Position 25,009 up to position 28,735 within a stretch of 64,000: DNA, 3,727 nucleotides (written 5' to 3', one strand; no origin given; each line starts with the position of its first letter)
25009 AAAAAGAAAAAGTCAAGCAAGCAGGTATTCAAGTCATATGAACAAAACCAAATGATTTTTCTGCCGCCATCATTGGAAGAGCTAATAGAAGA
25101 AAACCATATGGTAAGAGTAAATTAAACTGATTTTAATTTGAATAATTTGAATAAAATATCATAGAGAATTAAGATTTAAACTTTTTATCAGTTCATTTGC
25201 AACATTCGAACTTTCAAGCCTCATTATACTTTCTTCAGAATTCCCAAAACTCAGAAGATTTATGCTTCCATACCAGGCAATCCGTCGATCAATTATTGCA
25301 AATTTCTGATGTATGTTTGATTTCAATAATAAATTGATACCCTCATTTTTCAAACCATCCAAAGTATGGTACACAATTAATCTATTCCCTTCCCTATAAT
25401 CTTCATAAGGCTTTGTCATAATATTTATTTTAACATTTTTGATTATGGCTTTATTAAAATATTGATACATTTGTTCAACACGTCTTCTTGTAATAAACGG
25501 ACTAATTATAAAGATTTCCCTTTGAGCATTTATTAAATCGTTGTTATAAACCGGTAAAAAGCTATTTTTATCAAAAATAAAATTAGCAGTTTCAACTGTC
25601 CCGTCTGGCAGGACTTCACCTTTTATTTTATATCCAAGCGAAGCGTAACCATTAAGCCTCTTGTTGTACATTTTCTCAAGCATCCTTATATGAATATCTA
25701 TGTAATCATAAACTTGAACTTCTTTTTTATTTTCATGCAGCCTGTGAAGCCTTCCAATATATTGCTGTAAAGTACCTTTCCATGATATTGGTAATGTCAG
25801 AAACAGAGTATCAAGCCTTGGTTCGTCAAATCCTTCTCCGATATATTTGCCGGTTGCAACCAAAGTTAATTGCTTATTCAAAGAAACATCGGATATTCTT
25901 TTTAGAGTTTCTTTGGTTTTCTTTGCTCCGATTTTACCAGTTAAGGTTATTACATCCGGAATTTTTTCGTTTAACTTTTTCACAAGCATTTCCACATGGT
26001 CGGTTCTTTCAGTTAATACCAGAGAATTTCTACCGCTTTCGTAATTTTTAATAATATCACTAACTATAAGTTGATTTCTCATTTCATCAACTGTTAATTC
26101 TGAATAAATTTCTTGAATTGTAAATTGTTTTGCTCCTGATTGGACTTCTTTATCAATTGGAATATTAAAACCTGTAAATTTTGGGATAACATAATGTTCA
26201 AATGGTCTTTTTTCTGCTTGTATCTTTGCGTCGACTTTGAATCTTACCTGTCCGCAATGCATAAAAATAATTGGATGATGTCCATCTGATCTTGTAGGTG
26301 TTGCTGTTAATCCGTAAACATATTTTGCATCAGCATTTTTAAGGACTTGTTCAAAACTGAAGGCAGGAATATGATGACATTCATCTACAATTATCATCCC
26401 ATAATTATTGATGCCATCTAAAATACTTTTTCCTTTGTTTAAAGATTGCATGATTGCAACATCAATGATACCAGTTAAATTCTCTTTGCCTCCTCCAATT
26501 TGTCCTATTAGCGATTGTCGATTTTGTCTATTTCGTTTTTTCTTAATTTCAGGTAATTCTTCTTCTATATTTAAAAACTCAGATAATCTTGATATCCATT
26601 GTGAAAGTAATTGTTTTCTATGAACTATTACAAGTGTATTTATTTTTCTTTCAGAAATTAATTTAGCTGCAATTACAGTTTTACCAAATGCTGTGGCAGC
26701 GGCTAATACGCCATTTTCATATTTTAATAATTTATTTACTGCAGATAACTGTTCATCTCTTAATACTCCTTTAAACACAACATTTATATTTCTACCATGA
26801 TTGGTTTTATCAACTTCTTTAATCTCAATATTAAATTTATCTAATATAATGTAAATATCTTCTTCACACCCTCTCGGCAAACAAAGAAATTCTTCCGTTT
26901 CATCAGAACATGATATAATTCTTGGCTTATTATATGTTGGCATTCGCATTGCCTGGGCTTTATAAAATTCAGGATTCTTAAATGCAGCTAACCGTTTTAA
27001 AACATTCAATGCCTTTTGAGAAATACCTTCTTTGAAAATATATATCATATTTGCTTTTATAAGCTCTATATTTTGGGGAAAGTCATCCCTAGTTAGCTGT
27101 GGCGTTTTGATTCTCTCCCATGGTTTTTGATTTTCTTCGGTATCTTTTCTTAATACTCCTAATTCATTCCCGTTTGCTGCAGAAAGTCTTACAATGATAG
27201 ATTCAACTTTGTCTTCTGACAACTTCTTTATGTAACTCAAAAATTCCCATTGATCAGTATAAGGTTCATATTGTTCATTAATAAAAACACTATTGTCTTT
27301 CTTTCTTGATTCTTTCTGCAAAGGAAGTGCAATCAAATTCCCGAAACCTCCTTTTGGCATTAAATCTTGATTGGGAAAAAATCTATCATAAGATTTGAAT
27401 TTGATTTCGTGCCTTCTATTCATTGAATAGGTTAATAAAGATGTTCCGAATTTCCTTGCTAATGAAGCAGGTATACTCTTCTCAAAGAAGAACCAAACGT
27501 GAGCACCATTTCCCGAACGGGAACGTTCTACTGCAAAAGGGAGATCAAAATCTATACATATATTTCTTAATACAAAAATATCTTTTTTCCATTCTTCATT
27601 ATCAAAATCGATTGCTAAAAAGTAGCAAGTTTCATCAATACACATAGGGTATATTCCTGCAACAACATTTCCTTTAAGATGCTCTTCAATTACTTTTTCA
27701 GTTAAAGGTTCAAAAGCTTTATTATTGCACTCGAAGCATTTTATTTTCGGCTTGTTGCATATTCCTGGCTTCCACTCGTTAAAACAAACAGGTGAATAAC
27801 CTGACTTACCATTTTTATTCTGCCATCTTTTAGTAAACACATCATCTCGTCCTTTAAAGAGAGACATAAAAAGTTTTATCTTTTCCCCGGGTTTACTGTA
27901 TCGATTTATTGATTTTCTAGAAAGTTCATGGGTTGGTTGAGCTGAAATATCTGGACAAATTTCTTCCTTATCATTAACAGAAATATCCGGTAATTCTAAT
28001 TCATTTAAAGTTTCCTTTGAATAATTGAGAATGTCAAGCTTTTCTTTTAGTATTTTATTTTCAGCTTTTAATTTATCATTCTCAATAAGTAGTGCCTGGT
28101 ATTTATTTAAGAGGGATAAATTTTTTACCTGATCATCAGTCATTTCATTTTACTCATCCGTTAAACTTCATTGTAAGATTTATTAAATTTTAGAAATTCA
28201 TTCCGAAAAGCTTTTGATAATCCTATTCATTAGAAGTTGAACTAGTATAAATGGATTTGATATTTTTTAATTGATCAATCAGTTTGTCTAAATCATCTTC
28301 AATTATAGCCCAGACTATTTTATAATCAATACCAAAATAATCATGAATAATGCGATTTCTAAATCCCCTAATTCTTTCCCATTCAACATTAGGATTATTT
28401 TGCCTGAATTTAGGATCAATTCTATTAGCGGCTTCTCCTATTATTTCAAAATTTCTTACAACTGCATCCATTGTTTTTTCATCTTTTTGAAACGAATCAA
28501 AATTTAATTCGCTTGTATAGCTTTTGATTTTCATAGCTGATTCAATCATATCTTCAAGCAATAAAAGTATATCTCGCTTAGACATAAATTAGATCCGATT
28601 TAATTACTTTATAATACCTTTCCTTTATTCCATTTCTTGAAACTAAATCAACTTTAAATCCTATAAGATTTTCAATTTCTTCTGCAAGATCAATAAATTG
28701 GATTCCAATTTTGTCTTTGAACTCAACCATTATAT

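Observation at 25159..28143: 994-aa single-gene conflict system: Zn-ribbon + archaeo-eukaryotic primase + DExH helicase + PLD nuclease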

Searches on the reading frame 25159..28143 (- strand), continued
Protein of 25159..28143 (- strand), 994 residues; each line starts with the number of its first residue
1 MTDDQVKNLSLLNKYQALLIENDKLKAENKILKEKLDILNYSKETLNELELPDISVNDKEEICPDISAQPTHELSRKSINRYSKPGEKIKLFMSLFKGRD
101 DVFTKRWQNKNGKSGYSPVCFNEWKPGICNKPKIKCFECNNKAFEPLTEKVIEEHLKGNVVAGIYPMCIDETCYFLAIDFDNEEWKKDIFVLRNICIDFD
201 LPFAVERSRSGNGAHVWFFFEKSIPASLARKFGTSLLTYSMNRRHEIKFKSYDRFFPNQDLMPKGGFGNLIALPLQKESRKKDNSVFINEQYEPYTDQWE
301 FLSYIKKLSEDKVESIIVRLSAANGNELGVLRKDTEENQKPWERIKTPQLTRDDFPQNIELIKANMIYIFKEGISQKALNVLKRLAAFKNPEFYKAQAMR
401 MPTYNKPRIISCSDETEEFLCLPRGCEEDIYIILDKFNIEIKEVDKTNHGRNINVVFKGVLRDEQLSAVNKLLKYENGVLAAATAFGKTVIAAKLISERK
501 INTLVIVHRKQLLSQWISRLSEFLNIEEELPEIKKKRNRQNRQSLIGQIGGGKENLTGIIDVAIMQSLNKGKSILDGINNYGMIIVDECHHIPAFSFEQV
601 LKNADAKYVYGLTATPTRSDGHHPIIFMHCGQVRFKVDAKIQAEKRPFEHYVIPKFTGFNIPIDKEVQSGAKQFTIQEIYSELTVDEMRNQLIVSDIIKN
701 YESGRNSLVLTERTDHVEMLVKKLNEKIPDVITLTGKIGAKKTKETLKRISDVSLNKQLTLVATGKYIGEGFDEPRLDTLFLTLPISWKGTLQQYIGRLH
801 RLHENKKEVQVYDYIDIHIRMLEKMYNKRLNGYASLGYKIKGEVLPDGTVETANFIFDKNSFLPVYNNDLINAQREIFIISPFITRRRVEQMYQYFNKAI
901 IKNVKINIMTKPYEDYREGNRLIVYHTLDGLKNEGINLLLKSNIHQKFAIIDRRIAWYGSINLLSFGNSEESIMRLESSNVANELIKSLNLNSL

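Call 95: search_protein_families(library=pfam, proteins=[L097:6601-7311:+, L097:7307-7993:+, L097:11421-12644:-, L097:12658-13884:-, L095:6635-7303:+, L105:310-4068:+, L105:4078-6588:+, L105:6601-7974:+, L089:1934-6874:+, L089:6878-7942:+], max_evalue=0.001)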
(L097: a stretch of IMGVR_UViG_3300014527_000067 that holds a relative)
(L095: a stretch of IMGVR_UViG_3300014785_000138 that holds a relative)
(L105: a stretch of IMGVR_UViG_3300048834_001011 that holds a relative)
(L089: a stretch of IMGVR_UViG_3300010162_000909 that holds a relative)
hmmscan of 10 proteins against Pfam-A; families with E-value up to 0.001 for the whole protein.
L097:6601-7311:+ (237 aa): 1 family
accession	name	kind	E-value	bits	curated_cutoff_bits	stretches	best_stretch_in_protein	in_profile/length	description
PF08281.18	Sigma70_r4_2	-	0.00082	19.4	25.7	0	173-211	6-45/54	Sigma-70, region 4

L097:7307-7993:+ (229 aa): 1 family
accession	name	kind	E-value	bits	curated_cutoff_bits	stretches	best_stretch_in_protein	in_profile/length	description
PF11750.13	DUF3307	-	1.8e-24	86.6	23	1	5-108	1-113/127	Protein of unknown function (DUF3307)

L097:11421-12644:- (408 aa): 3 families
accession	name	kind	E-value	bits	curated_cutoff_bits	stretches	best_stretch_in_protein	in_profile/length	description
PF00589.27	Phage_integrase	-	1.6e-14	54.5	27.1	1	221-382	2-170/172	Phage integrase family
PF13102.12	Phage_int_SAM_5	-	9.4e-11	42.4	22.3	1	124-208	14-95/98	Phage integrase SAM-like domain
PF17293.8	Arm-DNA-bind_5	-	2.5e-09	37.9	22.6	1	12-93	1-86/87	Arm DNA-binding domain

L097:12658-13884:- (409 aa): 3 families
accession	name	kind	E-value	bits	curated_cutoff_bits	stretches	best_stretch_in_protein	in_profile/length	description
PF00589.27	Phage_integrase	-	4.5e-14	53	27.1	1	245-388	23-170/172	Phage integrase family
PF17293.8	Arm-DNA-bind_5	-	2.5e-12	47.6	22.6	1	11-95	2-85/87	Arm DNA-binding domain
PF13102.12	Phage_int_SAM_5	-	4.7e-12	46.6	22.3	1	128-207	17-90/98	Phage integrase SAM-like domain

L095:6635-7303:+ (223 aa): 1 family
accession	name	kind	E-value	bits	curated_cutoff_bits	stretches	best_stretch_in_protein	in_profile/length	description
PF08281.18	Sigma70_r4_2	-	6.8e-05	22.9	25.7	1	158-197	5-45/54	Sigma-70, region 4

L105:310-4068:+ (1253 aa): 5 families
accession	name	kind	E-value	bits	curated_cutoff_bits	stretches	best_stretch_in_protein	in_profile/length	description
PF02384.22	N6_Mtase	-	3.3e-24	86.2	20.4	1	401-663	4-237/311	N-6 DNA Methylase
PF01420.25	Methylase_S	-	1.9e-22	80.7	22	2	893-1026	3-145/168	Type I restriction modification DNA specificity domain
PF07669.17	Eco57I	-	2.6e-13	50.8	25.3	1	515-633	51-167/171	Eco57I restriction-modification methylase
PF13588.12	HSDR_N_2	-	1.6e-05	25.4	25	1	76-151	16-82/110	Type I restriction enzyme R protein N terminus (HSDR_N)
PF04313.20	HSDR_N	-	0.00011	22.6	25.1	1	95-153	122-180/198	Type I restriction enzyme R protein N terminus (HSDR_N)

L105:4078-6588:+ (837 aa): 2 families
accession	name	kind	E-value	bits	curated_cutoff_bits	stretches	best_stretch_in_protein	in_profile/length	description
PF07728.20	AAA_5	-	4.7e-13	49.8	22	1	533-669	26-139/139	AAA domain (dynein-related subfamily)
PF00004.35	AAA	-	0.00074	20.4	21.2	0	379-414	3-37/131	ATPase family associated with various cellular activities (AAA)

L105:6601-7974:+ (458 aa): 1 family
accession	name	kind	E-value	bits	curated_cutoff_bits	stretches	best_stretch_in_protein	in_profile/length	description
PF10117.15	McrBC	-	3e-100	335.7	23.9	1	63-388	1-318/318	McrBC 5-methylcytosine restriction system component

L089:1934-6874:+ (1647 aa): 12 families
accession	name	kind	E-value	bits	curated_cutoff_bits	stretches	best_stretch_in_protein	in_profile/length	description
PF00580.27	UvrD-helicase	-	7.4e-32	111.5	23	2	1079-1173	2-97/271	UvrD/REP helicase N-terminal domain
PF00270.35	DEAD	-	5.2e-26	91.8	26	1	294-469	3-166/167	DEAD/DEAH box helicase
PF00271.37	Helicase_C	-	3.5e-24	85.6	23.5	1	507-613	2-109/110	Helicase conserved C-terminal domain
PF13245.12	AAA_19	-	7.8e-19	68.6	25.1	1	1089-1241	10-132/134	AAA domain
PF13361.12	UvrD_C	-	5e-16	59.5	25.6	2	1419-1517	232-348/350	UvrD-like helicase C-terminal domain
PF13538.12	UvrD_C_2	-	1.9e-09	37.7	27.4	1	1467-1513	2-50/52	UvrD-like helicase C-terminal domain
PF01443.25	Viral_helicase1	-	5e-09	36.7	21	1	1452-1514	163-226/228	Viral superfamily 1 RNA helicase core domain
PF04851.21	ResIII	-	9.9e-08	32.5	22.5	1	286-446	4-146/164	Type III restriction enzyme, res subunit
PF13401.12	AAA_22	-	5.2e-07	30.5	27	1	1089-1233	4-122/130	AAA domain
PF13604.12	AAA_30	-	1.3e-06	28.7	27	1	1084-1238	12-128/191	AAA domain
PF02562.22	PhoH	-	5e-05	23.3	27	1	1080-1238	7-158/205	PhoH-like protein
PF09848.15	SLFN-g3_helicase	-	0.00046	20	24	0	1093-1286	3-179/354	Schlafen group 3, DNA/RNA helicase domain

L089:6878-7942:+ (355 aa): 1 family
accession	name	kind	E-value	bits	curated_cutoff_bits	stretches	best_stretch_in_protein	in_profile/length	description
PF13310.11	Virulence_RhuM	-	1.1e-100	336.5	33.7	1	80-330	1-249/252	Virulence protein RhuM family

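Call 96: search_protein_families(library=padloc, proteins=[L007:15721-18888:+, L007:13357-14751:-], max_evalue=0.00001)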
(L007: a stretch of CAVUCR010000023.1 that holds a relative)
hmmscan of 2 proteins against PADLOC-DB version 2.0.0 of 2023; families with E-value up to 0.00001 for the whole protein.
L007:15721-18888:+ (1055 aa): 56 families (the best 25 are shown)
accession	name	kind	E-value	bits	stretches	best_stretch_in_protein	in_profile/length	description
PDLC03604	REase_MTase_IIG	-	1.2e-258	859.1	1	14-1052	6-1004/1011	Type IIG restriction enzyme-methyltransferase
PDLC03629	REase_MTase_IIG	-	6.4e-86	287.2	1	341-988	347-973/1182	Type IIG restriction enzyme-methyltransferase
PDLC03335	MTase_II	-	1.1e-67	227.1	1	580-984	180-575/607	Type II methyltransferase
PDLC03612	REase_MTase_IIG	-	1.1e-60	204.1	2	575-1054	784-1245/1247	Type IIG restriction enzyme-methyltransferase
PDLC03609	REase_MTase_IIG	-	5.9e-56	187.9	1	209-1016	198-965/1066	Type IIG restriction enzyme-methyltransferase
PDLC03596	REase_MTase_IIG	-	1.1e-35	121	1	578-1054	695-1144/1148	Type IIG restriction enzyme-methyltransferase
PDLC02643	DrmMI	-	3.9e-34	115.7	2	371-570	552-732/1347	DrmMI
PDLC03630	REase_MTase_IIG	-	3.9e-28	95.8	1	473-881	482-916/1100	Type IIG restriction enzyme-methyltransferase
PDLC02529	PglX|PglXI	-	5.4e-28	95.2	2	491-668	265-432/1189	PglX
PDLC03313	MTase_II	-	2.2e-26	90.5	1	589-976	140-511/563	Type II methyltransferase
PDLC03245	MTase_II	-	2.3e-26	90.5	1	565-1021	133-563/577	Type II methyltransferase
PDLC03226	MTase_II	-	4.3e-26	89.7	2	584-711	119-241/579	Type II methyltransferase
PDLC02521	PglX|PglXI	-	3.7e-25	86.1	2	591-717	479-606/1174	PglX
PDLC03601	REase_MTase_IIG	-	1.5e-24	83.9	1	590-979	670-1051/1110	Type IIG restriction enzyme-methyltransferase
PDLC02525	PglX|PglXI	-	1.6e-24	84.6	2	374-451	228-306/607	PglX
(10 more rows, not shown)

L007:13357-14751:- (464 aa): 1 family
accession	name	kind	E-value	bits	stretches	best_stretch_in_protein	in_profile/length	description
PDLC05053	PDC-S62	-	6.8e-12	42.7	1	7-223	15-223/566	-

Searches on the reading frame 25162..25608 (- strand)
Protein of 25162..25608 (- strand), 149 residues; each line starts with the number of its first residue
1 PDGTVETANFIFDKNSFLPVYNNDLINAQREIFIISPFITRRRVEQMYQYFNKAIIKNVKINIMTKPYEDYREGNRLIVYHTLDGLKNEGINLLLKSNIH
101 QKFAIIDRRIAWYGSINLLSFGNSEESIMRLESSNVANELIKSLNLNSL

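Call 78: search_solved_structures(query=A2, max_evalue=1)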
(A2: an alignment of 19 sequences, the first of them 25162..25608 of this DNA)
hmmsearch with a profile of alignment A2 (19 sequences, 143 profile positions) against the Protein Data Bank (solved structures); distinct sequences matched with E-value up to 1: 20.
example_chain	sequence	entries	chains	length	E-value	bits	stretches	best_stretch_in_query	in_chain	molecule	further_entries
6ehi_A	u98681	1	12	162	0.0076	19.3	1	22-126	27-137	Nuclease NucT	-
4ggj_A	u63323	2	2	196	0.013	18.6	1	78-116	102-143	Mitochondrial cardiolipin hydrolase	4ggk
9lkx_K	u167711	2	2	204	0.02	17.9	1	79-115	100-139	Mitochondrial cardiolipin hydrolase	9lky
8fjg_A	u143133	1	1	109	0.21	14.6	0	65-89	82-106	H12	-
5k27_A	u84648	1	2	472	0.27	14.3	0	27-83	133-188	ancMT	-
5kkg_A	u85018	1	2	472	0.27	14.3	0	27-83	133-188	ancMT E72A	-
5lzk_A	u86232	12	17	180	0.29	14.2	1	91-130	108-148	Protein FAM83B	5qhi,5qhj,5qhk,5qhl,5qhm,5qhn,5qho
8q1k_A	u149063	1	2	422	0.34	14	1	42-139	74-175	5'-3' exonuclease PLD3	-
8s86_A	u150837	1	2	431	0.35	13.9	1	42-139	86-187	5'-3' exonuclease PLD3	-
8q1x_A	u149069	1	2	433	0.36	13.9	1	42-139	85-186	5'-3' exonuclease PLD3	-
9vbg_A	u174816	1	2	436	0.36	13.9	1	42-139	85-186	5'-3' exonuclease PLD3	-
5l22_B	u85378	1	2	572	0.43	13.6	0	48-136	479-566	ABC transporter (HlyB subfamily)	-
8v5t_A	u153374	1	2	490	0.44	13.6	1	42-139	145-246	5'-3' exonuclease PLD3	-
9vbj_A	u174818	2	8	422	0.56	13.2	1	43-115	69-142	5'-3' exonuclease PLD4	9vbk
8v08_A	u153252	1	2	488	0.72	12.9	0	43-115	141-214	5'-3' exonuclease PLD4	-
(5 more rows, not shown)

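Call 84: predict_structure(alignment_id=A2)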
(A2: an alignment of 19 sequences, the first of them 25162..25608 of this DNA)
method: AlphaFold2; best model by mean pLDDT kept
length: 149 residues; sequences in the alignment: 19
mean_pLDDT: 90.8   pTM: 0.85
mean pLDDT of the five models: 90.8, 90.6, 90.4, 88.1, 85.9
residues with pLDDT >= 90: 125; 70-90: 12; 50-70: 4; < 50: 8
segments of 3 or more residues with pLDDT < 50: 1-6
pLDDT, mean of each block of 10 residues (from residue 1): 53 92 97 97 96 97 97 96 97 95 96 94 86 94 72
secondary structure, 60 per line:
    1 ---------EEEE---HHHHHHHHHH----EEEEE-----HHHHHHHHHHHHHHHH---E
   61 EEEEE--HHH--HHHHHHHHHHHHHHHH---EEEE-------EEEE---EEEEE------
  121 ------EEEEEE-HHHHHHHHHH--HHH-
elements in order: E10-13 H17-26 E31-35 H41-56 E60-65 H73-88 E92-95 E103-106 E110-114 E127-132 H134-143

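Call 87: fold_search(model_id=the predicted structure, library=pdb)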
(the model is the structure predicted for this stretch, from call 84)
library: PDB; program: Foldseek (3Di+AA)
matches with E <= 10: 935; with E <= 0.001: 126
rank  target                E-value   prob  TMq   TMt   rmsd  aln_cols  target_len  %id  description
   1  6ehi_B                5.8e-09  1.00  0.66  0.63   4.4       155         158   18  NucT from Helicobacter pylori (released 2018-01-17)
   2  6ehi_A                7.4e-09  1.00  0.67  0.63   4.5       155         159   17  NucT from Helicobacter pylori (released 2018-01-17)
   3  4ggk                  1.4e-08  1.00  0.63  0.57   3.6       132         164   19  Crystal structure of Zucchini from mouse (mZuc / PLD6 / MitoPLD) bound to tungstate (released 2012-10-10)
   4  6ehi_D                2.3e-08  1.00  0.67  0.63   4.4       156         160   18  NucT from Helicobacter pylori (released 2018-01-17)
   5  4ggj                  6.7e-08  1.00  0.63  0.57   3.8       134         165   19  Crystal structure of Zucchini from mouse (mZuc / PLD6 / MitoPLD) (released 2012-10-10)
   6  1byr                  1.9e-07  1.00  0.73  0.72   2.9       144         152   19  CRYSTAL STRUCTURE OF A PHOSPHOLIPASE D FAMILY MEMBER, NUC FROM SALMONELLA TYPHIMURIUM (released 1999-10-19)
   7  5box_A                5.3e-07  1.00  0.66  0.40   5.7       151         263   18  Structure of TrmBL2, an archaeal chromatin protein, shows a novel mode of DNA binding. (released 2015-09-02)
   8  5qhm                  5.6e-07  1.00  0.66  0.60   4.1       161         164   12  PanDDA analysis group deposition of models with modelled events (e.g. bound ligands) -- Crystal Structure of human FAM83 (released 2018-12-19)
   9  5bpi_C                7.2e-07  1.00  0.66  0.40   5.3       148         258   17  Structure of TrmBL2, an archaeal chromatin protein, shows a novel mode of DNA binding. (released 2015-09-02)
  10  8v07_B                8.7e-07  1.00  0.65  0.26   3.2       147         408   18  Crystal structure of mouse PLD3 co-crystallized with 5'Pi-ssDNA for 30 days (released 2024-03-13)
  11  5bqt_A                8.7e-07  1.00  0.70  0.43   4.7       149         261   19  Structure of TrmBL2, an archaeal chromatin protein, shows a novel mode of DNA binding. (released 2015-09-02)
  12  5bpi_D                8.7e-07  1.00  0.66  0.41   5.5       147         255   17  Structure of TrmBL2, an archaeal chromatin protein, shows a novel mode of DNA binding. (released 2015-09-02)
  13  8v07_A                1.2e-06  1.00  0.65  0.26   3.2       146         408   17  Crystal structure of mouse PLD3 co-crystallized with 5'Pi-ssDNA for 30 days (released 2024-03-13)
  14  9vbj_A                1.4e-06  1.00  0.67  0.26   3.2       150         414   17  Cryo-EM structure of human PLD4 apo form (released 2025-12-24)
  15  8s86_A                1.4e-06  1.00  0.62  0.25   2.5       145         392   18  human PLD3 homodimer structure (released 2024-05-15)
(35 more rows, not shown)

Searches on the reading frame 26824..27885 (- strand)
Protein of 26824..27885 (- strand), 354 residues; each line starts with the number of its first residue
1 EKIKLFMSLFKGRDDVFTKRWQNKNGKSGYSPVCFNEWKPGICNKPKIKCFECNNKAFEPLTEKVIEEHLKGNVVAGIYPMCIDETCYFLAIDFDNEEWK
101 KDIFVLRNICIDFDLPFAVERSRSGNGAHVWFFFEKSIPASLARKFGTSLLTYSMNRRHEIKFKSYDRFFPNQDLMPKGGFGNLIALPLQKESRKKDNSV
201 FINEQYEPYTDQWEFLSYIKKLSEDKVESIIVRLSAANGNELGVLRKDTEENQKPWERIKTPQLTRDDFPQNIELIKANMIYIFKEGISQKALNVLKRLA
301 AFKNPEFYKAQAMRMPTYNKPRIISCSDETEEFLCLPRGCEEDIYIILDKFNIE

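Call 43: search_protein_representatives(protein=window:26824-27885:-)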
Query: 354 residues. Proteins with E-value up to 0.001 (for the whole library): 8422; up to 1e-10: 4827; up to 1e-30: 1346. The best 150 are listed.
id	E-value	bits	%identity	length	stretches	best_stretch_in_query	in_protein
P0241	1.4e-145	501.3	61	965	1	1-349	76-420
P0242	1.1e-143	495.1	61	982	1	1-350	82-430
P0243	6.2e-137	472.9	58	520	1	2-352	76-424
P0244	9.8e-122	422.9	57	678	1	2-354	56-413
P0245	4.2e-118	410.9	55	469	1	1-351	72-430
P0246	4.2e-118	410.9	52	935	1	1-345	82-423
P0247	1.1e-117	409.5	65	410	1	72-353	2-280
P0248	5.8e-117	407.2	53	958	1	1-352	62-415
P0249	8.1e-117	406.7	61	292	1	57-344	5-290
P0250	5.4e-116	404.0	54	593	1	1-350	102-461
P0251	8.6e-116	403.3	53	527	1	1-351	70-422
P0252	2.4e-113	395.3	50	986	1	1-353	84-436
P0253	3.1e-113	394.9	49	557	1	2-345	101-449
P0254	1.3e-111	389.6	54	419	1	1-329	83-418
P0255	1.8e-111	389.1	53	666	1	1-348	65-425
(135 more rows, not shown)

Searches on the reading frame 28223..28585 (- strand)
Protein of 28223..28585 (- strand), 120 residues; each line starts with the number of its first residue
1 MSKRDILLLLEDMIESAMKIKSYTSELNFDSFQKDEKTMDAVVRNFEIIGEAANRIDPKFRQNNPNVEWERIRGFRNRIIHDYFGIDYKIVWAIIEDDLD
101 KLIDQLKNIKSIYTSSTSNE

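Call 7: search_protein_families(library=pfam, proteins=[window:28223-28585:-], max_evalue=0.001)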
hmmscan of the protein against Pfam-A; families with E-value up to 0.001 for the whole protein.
window:28223-28585:- (120 aa): 1 family
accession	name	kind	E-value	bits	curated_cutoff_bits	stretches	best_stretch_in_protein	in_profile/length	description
PF01934.22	HepT-like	-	2.6e-30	105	23.5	1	13-109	1-120/120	Ribonuclease HepT-like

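Call 96: search_protein_families(library=padloc, proteins=[window:28223-28585:-], max_evalue=0.00001)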
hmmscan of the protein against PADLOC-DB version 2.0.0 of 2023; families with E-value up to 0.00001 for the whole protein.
window:28223-28585:- (120 aa): 0 families
